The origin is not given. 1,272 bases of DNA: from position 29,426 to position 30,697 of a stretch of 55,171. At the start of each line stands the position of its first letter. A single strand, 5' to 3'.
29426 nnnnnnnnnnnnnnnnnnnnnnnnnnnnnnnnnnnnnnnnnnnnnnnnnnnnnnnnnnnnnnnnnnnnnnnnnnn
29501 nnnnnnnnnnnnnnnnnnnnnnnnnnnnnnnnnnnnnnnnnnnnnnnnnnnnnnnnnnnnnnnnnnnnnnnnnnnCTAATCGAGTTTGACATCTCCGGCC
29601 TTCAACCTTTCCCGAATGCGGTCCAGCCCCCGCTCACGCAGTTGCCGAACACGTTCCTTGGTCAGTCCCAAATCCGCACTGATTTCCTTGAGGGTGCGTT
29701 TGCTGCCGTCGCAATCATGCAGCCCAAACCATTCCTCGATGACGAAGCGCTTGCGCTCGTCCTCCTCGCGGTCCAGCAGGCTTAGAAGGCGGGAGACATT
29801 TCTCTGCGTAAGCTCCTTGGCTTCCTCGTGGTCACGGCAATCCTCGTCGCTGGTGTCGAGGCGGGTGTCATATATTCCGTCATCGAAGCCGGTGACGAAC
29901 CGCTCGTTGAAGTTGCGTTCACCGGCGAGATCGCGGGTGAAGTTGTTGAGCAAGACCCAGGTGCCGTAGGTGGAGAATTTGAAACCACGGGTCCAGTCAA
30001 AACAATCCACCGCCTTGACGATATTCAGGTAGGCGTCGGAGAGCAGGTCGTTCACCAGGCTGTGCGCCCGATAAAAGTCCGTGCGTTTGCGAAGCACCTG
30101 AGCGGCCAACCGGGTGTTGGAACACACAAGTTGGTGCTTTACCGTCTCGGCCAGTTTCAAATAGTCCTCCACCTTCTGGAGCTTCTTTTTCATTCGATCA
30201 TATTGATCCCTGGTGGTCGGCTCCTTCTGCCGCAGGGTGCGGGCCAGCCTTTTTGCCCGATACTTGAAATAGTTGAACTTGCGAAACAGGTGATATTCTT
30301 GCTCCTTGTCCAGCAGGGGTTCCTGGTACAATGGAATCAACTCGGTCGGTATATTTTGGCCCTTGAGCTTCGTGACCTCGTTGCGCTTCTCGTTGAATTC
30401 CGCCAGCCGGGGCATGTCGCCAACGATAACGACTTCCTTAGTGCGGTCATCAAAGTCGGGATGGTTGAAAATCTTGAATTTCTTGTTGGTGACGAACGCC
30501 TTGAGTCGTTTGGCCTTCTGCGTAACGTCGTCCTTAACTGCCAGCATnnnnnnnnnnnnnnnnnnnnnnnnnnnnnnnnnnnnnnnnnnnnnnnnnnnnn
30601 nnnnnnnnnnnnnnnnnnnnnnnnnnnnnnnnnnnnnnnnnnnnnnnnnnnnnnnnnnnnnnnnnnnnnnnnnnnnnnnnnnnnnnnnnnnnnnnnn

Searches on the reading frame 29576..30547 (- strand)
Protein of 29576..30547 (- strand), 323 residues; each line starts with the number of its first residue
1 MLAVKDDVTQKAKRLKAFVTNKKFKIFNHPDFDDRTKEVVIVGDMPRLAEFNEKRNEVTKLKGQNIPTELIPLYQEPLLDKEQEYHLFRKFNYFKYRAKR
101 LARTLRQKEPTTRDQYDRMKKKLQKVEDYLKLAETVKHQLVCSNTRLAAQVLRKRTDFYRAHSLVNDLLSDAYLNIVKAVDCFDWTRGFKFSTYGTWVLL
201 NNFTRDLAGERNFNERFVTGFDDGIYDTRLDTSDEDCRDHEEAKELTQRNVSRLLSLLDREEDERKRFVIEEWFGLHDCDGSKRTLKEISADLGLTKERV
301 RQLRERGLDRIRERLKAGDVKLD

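Call 3: search_protein_families(library=pfam, proteins=[window:29576-30547:-], max_evalue=0.01)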
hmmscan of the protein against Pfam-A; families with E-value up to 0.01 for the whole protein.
window:29576-30547:- (323 aa): 2 families
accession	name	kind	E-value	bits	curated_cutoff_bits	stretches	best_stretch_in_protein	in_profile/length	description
PF04545.22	Sigma70_r4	-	6.2e-09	35.7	24.1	1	264-313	7-50/50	Sigma-70, region 4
PF04542.20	Sigma70_r2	-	6.5e-09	35.9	24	1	144-210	5-68/71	Sigma-70 region 2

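Call 4: search_protein_families(library=phrogs, proteins=[window:29576-30547:-], max_evalue=0.01)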
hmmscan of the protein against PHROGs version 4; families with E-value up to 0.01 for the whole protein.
window:29576-30547:- (323 aa): 4 families
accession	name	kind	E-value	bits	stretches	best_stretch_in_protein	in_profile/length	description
phrog_351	-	transcription regulation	6.5e-18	65.7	1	118-319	482-730/928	RNA polymerase sigma factor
phrog_17569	-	transcription regulation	0.00025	21.5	1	17-202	44-224/341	RNA polymerase sigma factor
phrog_1740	-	transcription regulation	0.0038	16.8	1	111-321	40-222/567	RNA polymerase sigma factor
phrog_234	-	transcription regulation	0.0087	17.2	0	152-247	55-150/181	late sigma transcription factor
